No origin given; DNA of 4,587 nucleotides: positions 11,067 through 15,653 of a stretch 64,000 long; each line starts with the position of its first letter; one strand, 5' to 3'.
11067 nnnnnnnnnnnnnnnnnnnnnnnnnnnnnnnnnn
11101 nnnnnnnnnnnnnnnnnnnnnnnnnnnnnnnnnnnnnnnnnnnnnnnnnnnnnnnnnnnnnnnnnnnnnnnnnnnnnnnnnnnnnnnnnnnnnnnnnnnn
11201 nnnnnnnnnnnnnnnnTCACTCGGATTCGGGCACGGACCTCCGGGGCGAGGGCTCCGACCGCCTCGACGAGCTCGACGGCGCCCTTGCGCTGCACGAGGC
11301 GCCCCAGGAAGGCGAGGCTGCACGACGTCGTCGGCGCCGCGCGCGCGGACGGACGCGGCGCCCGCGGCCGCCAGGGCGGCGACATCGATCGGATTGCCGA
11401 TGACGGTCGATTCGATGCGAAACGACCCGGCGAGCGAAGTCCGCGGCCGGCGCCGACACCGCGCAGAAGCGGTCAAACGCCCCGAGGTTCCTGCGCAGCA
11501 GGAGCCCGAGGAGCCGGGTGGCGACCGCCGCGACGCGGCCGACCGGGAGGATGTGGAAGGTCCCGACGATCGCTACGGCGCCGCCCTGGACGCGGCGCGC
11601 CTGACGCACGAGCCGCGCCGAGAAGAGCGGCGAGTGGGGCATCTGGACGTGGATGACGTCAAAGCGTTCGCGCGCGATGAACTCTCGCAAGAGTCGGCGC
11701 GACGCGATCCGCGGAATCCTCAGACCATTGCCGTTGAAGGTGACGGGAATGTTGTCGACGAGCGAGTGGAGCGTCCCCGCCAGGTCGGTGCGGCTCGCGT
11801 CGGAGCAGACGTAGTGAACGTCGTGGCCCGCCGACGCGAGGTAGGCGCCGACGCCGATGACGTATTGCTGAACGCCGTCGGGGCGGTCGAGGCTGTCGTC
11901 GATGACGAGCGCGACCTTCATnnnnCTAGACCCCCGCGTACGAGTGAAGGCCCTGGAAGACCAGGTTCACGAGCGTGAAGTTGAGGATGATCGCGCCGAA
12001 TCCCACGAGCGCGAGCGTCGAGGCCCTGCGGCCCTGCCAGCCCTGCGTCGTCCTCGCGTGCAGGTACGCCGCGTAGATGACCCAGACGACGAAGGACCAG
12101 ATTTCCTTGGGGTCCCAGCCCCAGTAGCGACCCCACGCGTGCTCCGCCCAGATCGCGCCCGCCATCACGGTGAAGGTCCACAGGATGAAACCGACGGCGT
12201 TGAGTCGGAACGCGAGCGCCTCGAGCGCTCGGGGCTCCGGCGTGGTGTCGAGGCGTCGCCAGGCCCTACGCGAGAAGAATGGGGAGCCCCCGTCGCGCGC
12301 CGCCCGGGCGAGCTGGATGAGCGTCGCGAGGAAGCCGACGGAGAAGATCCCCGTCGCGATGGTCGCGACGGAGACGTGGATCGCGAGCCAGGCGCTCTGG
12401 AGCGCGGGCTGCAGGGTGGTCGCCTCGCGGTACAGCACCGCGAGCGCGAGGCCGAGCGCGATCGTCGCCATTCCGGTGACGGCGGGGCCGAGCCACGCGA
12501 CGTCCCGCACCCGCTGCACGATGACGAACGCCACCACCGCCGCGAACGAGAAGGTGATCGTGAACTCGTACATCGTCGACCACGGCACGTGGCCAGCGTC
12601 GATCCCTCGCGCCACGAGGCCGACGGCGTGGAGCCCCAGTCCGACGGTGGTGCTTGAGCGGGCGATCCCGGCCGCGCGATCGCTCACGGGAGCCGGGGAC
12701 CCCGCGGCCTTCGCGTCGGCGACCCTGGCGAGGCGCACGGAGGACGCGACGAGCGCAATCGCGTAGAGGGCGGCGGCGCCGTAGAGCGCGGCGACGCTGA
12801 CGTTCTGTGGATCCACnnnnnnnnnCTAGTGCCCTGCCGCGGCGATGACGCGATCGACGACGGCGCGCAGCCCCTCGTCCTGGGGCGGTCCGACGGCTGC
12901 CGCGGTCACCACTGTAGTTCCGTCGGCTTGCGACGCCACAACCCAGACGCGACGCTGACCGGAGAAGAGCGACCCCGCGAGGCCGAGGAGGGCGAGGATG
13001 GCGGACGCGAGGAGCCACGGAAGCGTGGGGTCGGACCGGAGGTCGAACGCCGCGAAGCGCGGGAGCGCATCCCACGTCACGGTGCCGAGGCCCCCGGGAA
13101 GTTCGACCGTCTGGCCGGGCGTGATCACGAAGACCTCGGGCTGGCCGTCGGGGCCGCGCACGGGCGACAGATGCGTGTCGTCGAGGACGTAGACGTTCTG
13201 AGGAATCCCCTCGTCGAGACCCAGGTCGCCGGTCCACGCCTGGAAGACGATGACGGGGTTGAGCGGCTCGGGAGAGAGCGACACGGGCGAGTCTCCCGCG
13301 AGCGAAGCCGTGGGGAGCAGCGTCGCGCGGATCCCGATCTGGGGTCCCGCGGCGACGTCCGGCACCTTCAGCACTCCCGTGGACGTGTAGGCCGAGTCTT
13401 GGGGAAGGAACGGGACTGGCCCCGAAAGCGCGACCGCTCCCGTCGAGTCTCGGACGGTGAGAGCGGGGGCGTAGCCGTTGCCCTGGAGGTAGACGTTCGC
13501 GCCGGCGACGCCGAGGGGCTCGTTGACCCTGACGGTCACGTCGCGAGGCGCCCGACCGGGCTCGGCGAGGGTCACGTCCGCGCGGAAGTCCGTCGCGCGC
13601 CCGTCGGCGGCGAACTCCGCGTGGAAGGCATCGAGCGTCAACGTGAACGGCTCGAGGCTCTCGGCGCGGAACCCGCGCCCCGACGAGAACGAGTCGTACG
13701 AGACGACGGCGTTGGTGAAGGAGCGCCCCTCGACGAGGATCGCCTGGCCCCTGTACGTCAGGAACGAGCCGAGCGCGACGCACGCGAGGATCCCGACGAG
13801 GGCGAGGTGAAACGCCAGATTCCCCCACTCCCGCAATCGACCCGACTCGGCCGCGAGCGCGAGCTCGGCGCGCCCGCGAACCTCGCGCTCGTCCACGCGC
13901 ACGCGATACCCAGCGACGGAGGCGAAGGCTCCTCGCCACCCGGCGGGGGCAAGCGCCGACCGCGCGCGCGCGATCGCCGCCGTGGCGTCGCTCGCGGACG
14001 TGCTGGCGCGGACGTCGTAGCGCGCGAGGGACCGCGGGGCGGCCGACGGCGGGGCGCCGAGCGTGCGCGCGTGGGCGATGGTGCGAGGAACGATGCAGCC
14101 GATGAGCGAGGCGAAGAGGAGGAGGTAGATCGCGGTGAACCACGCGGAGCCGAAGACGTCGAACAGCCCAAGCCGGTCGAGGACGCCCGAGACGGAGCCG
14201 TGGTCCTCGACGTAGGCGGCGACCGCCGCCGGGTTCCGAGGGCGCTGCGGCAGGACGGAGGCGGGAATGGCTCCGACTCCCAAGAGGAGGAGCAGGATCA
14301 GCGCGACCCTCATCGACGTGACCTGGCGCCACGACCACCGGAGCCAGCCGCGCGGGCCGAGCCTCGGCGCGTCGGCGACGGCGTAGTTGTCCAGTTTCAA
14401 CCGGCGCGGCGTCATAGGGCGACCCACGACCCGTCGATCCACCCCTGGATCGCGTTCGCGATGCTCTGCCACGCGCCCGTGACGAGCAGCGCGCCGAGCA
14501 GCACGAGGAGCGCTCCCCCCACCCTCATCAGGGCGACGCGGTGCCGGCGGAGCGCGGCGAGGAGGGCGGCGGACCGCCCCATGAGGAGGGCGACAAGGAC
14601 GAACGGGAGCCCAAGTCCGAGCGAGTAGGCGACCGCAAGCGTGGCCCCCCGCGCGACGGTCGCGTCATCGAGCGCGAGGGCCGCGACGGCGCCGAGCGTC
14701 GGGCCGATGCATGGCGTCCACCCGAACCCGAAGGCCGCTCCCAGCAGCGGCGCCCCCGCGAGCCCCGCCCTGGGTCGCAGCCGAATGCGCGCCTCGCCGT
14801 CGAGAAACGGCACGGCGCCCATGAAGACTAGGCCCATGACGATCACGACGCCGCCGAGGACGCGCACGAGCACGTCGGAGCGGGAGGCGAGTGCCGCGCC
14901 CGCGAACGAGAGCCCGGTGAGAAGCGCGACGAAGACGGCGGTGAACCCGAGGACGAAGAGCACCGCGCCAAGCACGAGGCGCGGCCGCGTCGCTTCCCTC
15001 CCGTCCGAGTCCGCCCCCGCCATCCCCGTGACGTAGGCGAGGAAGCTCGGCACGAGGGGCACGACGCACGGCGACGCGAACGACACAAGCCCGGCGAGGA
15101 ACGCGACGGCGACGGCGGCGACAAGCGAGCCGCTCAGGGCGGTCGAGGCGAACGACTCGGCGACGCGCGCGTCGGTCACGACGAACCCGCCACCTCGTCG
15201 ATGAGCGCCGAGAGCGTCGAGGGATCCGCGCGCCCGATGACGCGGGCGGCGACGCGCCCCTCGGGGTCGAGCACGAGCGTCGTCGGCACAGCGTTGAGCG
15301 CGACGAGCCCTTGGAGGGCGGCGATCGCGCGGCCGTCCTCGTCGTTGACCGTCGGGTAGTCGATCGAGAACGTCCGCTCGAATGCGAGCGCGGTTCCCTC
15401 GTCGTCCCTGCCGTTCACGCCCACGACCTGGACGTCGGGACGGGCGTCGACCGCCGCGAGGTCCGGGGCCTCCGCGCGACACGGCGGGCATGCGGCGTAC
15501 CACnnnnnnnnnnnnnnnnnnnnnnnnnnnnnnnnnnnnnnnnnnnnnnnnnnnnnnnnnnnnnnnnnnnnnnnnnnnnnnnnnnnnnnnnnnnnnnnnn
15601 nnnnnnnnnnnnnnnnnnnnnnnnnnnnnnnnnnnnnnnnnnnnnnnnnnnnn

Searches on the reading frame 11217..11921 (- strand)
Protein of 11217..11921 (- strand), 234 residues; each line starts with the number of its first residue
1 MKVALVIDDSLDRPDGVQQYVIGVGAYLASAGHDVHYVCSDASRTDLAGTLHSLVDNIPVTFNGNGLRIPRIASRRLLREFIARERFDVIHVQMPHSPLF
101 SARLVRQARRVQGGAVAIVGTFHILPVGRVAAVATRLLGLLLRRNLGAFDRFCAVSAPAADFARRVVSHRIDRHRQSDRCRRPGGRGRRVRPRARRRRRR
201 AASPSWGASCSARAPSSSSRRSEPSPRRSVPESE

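Call 30: search_protein_families(library=pfam, proteins=[window:11217-11921:-], max_evalue=0.001)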
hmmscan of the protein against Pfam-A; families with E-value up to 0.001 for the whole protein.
window:11217-11921:- (234 aa): 3 families
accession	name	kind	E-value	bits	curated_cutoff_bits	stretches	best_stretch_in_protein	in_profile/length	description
PF13439.12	Glyco_transf_4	-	5.3e-17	62.8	28.5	1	15-165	2-150/170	Glycosyltransferase Family 4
PF13579.12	Glyco_trans_4_4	-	3.1e-12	47.5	29.7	1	16-167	2-146/158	Glycosyl transferase 4-like domain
PF13477.12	Glyco_trans_4_2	-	6.7e-06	26.7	23.4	1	19-109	11-98/139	Glycosyl transferase 4-like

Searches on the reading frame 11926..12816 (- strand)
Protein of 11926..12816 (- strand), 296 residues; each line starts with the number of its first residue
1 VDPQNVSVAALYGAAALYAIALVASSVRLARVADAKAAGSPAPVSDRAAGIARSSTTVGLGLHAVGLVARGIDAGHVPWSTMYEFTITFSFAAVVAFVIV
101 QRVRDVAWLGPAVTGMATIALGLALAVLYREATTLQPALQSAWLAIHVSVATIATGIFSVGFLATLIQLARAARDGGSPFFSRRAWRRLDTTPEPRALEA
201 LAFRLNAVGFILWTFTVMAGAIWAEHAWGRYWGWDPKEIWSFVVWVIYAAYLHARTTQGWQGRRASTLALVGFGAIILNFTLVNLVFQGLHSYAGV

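Call 30: search_protein_families(library=pfam, proteins=[window:11926-12816:-], max_evalue=0.001)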
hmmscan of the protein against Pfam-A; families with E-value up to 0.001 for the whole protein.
window:11926-12816:- (296 aa): 1 family
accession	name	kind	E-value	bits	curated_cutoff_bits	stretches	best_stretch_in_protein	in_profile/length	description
PF01578.25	Cytochrom_C_asm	-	2.7e-46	158.3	29.9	1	79-291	1-212/212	Cytochrome C assembly protein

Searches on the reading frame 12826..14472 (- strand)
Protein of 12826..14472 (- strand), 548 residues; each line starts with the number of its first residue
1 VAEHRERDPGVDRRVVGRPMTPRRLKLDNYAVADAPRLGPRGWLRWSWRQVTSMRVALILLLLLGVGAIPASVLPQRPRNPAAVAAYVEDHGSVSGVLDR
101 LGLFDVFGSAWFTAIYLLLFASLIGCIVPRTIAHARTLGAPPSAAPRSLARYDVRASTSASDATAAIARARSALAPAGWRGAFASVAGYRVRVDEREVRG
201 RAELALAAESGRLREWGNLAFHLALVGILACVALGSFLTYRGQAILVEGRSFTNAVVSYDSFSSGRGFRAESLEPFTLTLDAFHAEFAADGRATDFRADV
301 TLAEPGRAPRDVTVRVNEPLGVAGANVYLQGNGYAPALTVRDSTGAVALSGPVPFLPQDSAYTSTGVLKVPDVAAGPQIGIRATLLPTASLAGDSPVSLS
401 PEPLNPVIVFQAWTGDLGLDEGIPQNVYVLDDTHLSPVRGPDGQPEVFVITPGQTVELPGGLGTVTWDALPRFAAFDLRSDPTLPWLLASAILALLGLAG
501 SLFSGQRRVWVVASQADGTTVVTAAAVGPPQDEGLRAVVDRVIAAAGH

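Call 30: search_protein_families(library=pfam, proteins=[window:12826-14472:-], max_evalue=0.001)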
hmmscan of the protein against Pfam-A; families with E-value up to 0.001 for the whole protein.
window:12826-14472:- (548 aa): 1 family
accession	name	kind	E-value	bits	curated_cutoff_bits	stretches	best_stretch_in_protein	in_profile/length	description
PF05140.19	ResB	-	5.5e-122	408.5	24.6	1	54-535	1-481/486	ResB-like family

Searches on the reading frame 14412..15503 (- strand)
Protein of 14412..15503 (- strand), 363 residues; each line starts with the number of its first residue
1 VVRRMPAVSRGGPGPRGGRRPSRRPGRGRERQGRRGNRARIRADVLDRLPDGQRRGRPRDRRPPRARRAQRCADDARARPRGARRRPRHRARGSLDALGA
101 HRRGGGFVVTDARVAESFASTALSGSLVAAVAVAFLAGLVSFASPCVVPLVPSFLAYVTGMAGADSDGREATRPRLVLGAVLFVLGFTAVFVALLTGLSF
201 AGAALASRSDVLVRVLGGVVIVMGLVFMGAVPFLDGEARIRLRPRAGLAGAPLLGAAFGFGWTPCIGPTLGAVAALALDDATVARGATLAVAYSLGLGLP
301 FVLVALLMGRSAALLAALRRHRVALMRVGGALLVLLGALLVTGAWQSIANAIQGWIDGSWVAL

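Call 30: search_protein_families(library=pfam, proteins=[window:14412-15503:-], max_evalue=0.001)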
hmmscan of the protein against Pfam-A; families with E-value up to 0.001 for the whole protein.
window:14412-15503:- (363 aa): 1 family
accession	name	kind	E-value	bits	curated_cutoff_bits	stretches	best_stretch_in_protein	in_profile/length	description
PF02683.22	DsbD_TM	-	4.2e-07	29.9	27.1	1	129-309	3-186/219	Cytochrome C biogenesis protein transmembrane domain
